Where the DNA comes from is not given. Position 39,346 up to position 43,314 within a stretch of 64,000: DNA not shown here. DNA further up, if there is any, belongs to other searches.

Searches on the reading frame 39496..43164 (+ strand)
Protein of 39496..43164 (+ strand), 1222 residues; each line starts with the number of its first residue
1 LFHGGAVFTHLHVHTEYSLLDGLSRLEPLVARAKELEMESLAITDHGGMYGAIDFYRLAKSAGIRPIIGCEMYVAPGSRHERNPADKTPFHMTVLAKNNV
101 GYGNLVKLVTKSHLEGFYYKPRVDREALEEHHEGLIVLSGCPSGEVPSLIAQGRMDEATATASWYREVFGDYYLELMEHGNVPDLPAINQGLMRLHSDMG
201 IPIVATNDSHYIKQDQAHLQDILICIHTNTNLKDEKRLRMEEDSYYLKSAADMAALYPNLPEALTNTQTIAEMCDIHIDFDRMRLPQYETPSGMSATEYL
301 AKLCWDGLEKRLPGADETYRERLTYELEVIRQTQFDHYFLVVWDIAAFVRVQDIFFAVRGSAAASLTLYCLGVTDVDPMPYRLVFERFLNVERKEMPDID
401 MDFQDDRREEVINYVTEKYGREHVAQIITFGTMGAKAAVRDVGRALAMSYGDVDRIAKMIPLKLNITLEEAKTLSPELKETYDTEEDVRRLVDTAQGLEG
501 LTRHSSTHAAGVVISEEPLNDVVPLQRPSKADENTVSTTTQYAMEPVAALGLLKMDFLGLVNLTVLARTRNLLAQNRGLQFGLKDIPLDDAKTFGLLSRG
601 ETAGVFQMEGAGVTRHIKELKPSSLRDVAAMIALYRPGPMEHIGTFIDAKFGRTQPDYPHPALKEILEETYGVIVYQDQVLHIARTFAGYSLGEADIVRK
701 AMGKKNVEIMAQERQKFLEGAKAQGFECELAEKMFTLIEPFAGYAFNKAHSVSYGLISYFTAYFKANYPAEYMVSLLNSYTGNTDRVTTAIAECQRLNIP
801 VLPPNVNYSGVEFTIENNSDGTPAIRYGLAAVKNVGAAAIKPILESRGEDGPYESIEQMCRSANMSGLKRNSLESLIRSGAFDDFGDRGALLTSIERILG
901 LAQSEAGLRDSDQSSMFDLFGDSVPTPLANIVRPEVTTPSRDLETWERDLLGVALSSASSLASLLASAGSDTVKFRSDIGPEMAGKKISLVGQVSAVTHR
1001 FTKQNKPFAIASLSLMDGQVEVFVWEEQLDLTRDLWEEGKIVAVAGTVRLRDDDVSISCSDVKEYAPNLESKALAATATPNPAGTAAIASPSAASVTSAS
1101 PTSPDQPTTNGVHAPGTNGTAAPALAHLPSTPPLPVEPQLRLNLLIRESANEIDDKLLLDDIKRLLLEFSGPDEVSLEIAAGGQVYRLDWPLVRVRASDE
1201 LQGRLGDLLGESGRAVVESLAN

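Call 85: search_protein_families(library=pfam, proteins=[window:39496-43164:+], max_evalue=0.00001)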
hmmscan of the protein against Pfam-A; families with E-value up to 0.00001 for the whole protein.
window:39496-43164:+ (1222 aa): 5 families
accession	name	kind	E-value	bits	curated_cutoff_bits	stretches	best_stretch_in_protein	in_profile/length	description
PF07733.18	DNA_pol3_alpha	-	3.4e-96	322.3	23.9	1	298-559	1-260/260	Bacterial DNA polymerase III alpha NTPase domain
PF17657.6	DNA_pol3_finger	-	9.3e-58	194.7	22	1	562-725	1-166/166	Bacterial DNA polymerase III alpha subunit finger domain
PF02811.25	PHP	-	9.7e-57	192.3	26.4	1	10-179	1-164/164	PHP domain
PF14579.12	HHH_6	-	3.7e-25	88.4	25.6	1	799-888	2-87/90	Helix-hairpin-helix motif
PF01336.31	tRNA_anti-codon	-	6.7e-08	32.8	27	1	989-1063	2-73/75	OB-fold nucleic acid binding domain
